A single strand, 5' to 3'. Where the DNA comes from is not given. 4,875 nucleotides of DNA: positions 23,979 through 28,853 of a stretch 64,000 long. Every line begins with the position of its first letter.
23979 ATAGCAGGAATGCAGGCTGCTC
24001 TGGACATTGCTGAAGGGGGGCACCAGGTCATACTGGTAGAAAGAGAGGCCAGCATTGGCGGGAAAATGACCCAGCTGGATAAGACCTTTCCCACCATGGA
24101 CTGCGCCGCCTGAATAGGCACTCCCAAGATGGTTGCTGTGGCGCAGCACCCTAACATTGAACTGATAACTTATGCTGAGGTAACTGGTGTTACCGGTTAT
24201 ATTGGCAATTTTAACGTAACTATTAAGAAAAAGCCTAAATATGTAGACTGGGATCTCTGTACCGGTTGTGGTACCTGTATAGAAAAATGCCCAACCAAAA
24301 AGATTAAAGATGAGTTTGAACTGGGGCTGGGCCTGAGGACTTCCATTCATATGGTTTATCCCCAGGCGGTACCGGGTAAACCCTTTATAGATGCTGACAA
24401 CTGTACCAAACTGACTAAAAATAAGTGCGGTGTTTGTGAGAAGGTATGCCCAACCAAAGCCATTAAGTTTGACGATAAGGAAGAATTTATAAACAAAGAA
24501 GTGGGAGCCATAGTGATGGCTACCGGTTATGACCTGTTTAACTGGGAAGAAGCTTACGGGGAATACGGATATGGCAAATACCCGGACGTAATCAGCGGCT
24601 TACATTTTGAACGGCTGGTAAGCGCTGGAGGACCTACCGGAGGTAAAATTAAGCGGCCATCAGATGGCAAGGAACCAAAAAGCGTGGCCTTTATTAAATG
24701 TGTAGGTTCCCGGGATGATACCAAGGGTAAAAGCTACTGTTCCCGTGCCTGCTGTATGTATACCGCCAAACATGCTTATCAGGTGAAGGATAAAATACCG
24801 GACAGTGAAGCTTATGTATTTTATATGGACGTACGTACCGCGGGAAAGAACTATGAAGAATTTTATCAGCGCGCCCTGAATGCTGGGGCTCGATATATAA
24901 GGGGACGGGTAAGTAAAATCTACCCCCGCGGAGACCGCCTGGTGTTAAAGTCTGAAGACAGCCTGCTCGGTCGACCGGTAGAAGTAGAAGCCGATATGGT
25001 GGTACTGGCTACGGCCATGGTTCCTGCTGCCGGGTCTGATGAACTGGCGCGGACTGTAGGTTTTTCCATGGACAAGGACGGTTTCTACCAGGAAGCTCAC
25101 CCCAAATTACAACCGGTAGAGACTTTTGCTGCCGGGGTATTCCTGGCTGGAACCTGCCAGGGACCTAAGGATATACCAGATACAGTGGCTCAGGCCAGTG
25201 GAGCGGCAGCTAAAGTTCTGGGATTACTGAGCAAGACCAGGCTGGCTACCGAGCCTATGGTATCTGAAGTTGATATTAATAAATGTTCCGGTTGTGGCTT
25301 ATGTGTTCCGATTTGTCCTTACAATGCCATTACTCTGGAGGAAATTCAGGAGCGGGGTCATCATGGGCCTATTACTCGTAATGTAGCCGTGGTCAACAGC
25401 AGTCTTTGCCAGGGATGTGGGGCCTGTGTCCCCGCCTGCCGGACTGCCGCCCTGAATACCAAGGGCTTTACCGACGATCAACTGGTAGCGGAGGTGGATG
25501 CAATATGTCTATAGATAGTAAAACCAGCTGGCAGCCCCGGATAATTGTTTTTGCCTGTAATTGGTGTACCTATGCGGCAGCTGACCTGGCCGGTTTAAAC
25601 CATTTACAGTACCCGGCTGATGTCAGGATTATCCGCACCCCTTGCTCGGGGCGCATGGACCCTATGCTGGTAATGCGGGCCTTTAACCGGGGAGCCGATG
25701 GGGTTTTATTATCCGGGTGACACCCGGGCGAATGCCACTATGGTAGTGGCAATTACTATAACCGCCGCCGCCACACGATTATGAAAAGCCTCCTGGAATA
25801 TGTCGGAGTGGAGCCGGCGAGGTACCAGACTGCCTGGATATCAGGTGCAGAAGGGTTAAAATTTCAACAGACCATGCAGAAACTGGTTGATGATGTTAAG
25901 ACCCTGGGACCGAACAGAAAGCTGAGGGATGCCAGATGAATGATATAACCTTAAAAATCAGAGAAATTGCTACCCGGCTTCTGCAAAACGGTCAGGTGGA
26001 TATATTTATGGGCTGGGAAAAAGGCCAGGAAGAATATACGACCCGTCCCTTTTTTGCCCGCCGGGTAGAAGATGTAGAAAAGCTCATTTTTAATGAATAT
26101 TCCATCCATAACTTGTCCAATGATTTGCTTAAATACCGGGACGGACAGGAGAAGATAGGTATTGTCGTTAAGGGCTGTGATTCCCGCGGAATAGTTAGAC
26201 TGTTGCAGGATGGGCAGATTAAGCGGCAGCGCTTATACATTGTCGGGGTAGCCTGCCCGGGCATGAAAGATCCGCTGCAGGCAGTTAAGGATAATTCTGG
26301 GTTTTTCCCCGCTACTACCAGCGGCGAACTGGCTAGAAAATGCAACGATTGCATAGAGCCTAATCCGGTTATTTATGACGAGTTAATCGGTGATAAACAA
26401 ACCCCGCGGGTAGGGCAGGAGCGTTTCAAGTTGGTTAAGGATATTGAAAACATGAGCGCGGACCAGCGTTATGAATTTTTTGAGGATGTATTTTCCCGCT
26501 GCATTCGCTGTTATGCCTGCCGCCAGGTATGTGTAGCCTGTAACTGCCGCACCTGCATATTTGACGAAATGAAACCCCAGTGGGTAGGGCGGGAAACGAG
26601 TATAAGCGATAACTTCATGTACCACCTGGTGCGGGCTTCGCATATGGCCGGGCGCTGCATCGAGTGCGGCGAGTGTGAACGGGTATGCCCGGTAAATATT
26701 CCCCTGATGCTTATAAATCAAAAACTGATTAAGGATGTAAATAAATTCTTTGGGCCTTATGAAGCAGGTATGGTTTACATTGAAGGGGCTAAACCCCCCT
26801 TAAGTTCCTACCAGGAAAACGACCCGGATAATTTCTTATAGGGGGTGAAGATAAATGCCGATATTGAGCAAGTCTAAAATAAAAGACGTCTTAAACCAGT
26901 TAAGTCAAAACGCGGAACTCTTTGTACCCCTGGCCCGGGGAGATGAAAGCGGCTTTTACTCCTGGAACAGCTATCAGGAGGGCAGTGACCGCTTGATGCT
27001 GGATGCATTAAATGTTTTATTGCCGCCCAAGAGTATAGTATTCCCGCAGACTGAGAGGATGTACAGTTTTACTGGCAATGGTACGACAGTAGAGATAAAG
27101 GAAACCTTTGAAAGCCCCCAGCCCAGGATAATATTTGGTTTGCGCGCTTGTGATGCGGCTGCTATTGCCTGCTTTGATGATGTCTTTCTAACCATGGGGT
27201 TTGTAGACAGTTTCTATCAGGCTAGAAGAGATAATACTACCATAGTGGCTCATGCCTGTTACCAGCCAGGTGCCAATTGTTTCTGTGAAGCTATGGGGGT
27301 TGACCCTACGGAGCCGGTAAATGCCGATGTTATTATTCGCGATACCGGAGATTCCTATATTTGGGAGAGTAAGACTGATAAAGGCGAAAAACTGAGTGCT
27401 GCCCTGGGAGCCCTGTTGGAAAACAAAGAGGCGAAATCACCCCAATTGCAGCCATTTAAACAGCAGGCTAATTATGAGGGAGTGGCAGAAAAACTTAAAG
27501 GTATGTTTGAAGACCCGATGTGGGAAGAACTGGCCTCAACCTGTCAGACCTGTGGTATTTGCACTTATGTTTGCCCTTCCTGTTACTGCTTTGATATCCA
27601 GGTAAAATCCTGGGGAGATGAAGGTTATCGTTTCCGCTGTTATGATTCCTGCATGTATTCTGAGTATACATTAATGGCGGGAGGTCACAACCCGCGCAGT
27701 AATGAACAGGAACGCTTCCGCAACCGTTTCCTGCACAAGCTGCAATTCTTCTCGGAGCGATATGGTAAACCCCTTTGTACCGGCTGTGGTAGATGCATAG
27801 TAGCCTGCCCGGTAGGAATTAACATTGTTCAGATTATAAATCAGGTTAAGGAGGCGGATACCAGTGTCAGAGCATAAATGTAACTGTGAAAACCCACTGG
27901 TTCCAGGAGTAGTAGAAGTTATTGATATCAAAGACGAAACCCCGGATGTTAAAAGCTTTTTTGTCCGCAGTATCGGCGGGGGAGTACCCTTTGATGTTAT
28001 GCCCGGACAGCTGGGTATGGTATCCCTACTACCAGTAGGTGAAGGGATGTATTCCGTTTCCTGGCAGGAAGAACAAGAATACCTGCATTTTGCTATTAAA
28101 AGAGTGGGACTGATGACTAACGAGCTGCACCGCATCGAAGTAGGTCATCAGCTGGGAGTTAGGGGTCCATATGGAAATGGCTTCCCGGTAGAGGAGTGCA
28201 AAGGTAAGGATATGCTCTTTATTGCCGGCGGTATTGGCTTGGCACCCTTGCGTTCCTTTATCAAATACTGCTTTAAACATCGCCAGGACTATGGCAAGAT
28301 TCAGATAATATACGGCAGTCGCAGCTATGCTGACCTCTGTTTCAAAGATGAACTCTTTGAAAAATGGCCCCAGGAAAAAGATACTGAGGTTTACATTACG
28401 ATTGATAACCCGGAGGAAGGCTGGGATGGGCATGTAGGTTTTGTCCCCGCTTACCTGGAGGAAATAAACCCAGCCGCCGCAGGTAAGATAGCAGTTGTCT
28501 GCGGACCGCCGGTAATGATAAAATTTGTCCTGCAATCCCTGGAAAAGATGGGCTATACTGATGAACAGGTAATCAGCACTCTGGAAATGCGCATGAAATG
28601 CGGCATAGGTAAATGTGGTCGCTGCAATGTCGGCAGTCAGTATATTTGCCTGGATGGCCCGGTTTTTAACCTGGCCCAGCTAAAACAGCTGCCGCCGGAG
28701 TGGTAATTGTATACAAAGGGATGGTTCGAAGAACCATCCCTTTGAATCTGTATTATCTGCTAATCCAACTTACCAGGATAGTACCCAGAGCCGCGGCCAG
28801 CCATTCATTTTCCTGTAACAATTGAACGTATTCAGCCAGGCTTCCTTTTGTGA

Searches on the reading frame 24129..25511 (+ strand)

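Call 15: search_protein_families(library=pfam, proteins=[window:24129-25511:+], max_evalue=0.001)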
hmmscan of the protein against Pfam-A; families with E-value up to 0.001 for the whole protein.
window:24129-25511:+ (461 aa): 15 families
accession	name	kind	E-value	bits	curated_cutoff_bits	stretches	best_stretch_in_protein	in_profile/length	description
PF00037.32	Fer4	-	3.7e-25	87.1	21.1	4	381-402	3-24/24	4Fe-4S binding domain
PF12838.12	Fer4_7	-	1.7e-18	67.2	27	1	385-441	1-52/52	4Fe-4S dicluster domain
PF12837.12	Fer4_6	-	6e-17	61.1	25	3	379-401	2-24/24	4Fe-4S binding domain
PF25160.1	LdpA_Fe-S-bd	-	2e-15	56.7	27.6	1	380-404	22-46/49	LdpA Fe-S cluster-binding domain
PF12797.12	Fer4_2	-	4.6e-14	51.7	24.5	1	37-56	3-22/22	4Fe-4S binding domain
PF13187.11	Fer4_9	-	2.5e-13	50.2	27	1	385-441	1-51/52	4Fe-4S dicluster domain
PF13484.11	Fer4_16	-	8.2e-13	49.4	30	1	44-109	2-65/66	4Fe-4S double cluster binding domain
PF13237.11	Fer4_10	-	4.7e-12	46.1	25.5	2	382-437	5-52/53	4Fe-4S dicluster domain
PF13183.11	Fer4_8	-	6.5e-10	39.8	27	0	383-438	2-65/68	4Fe-4S dicluster domain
PF14697.11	Fer4_21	-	1e-09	38.8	35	0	379-403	34-59/59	4Fe-4S dicluster domain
PF13534.11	Fer4_17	-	2.2e-09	38.1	22.2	0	382-399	42-59/61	4Fe-4S dicluster domain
PF12800.12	Fer4_4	-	5.1e-09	36.1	24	0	384-399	2-17/17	4Fe-4S binding domain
PF12798.12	Fer4_3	-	8.6e-07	29.8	27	0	386-400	1-15/15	4Fe-4S binding domain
PF13459.11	Fer4_15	-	2.7e-06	28.4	22.4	0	38-56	2-20/66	4Fe-4S single cluster domain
PF17179.9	Fer4_22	-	6.5e-05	24.1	27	0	35-56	72-93/95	4Fe-4S dicluster domain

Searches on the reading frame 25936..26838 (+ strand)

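Call 15: search_protein_families(library=pfam, proteins=[window:25936-26838:+], max_evalue=0.001)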
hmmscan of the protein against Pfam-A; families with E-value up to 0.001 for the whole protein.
window:25936-26838:+ (301 aa): 5 families
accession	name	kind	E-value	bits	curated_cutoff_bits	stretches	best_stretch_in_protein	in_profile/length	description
PF13183.11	Fer4_8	-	1.1e-05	26.3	27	1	187-255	3-68/68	4Fe-4S dicluster domain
PF13187.11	Fer4_9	-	1.2e-05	25.7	27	0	188-254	1-50/52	4Fe-4S dicluster domain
PF13534.11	Fer4_17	-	2.8e-05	25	22.2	1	188-255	1-60/61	4Fe-4S dicluster domain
PF00037.32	Fer4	-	5.2e-05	23.3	21.1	1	239-255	6-22/24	4Fe-4S binding domain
PF12837.12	Fer4_6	-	0.0001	22.5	25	1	236-255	4-23/24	4Fe-4S binding domain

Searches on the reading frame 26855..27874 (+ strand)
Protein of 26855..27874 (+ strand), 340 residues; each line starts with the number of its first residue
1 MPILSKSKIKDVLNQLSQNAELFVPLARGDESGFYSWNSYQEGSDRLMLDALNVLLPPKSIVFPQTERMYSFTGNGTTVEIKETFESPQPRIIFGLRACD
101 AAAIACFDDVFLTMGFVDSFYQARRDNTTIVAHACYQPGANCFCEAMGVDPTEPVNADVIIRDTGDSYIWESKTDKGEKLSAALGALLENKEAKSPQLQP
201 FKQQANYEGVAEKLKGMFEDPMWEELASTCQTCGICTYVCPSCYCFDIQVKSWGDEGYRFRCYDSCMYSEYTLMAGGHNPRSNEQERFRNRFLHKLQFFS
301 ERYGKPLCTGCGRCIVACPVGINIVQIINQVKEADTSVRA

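Call 15: search_protein_families(library=pfam, proteins=[window:26855-27874:+], max_evalue=0.001)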
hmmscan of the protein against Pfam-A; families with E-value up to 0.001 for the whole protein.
window:26855-27874:+ (340 aa): 12 families
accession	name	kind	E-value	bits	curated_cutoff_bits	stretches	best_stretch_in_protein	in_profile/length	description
PF17179.9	Fer4_22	-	1.4e-30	106.4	27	1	230-322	2-95/95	4Fe-4S dicluster domain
PF13183.11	Fer4_8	-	4.7e-09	37.1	27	1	261-322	10-68/68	4Fe-4S dicluster domain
PF12838.12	Fer4_7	-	1.4e-06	29.1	27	1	261-322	7-52/52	4Fe-4S dicluster domain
PF13484.11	Fer4_16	-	4.9e-06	27.7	30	0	208-241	31-64/66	4Fe-4S double cluster binding domain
PF13746.11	Fer4_18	-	8e-06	26.5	27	0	264-326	16-79/114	4Fe-4S dicluster domain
PF13187.11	Fer4_9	-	1.8e-05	25.1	27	0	261-321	7-50/52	4Fe-4S dicluster domain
PF13534.11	Fer4_17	-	2e-05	25.5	22.2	0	216-242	32-58/61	4Fe-4S dicluster domain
PF00037.32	Fer4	-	2.7e-05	24.2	21.1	0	307-321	7-21/24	4Fe-4S binding domain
PF13237.11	Fer4_10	-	0.00016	22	25.5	1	306-324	7-22/53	4Fe-4S dicluster domain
PF14697.11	Fer4_21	-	0.0002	21.9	35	0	307-320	40-53/59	4Fe-4S dicluster domain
PF12797.12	Fer4_2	-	0.00026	21.2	24.5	0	308-320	10-22/22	4Fe-4S binding domain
PF12837.12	Fer4_6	-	0.00056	20.2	25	1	307-322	8-23/24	4Fe-4S binding domain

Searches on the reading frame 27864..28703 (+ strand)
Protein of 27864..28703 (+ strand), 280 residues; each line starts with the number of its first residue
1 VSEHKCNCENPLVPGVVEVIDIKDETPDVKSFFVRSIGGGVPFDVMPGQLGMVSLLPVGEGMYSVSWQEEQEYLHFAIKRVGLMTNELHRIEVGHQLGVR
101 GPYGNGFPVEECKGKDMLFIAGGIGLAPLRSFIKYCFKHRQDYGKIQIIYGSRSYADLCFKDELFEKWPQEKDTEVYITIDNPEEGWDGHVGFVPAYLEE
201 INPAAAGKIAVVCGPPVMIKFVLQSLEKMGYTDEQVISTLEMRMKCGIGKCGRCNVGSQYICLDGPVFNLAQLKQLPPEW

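Call 15: search_protein_families(library=pfam, proteins=[window:27864-28703:+], max_evalue=0.001)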
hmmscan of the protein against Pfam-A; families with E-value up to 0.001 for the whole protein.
window:27864-28703:+ (280 aa): 4 families
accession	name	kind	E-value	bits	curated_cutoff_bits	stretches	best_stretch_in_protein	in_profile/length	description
PF00175.26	NAD_binding_1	-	2e-18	67.5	22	1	119-222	1-107/109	Oxidoreductase NAD-binding domain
PF10418.14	DHODB_Fe-S_bind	-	1.5e-09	37.8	23.9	1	241-273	1-40/41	Iron-sulfur cluster binding domain of dihydroorotate dehydrogenase B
PF08030.17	NAD_binding_6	-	0.00015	22.3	22.2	0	117-184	4-80/156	Ferric reductase NAD binding domain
PF00970.30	FAD_binding_6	-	0.00061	20.5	21.1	0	62-105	50-96/99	Oxidoreductase FAD-binding domain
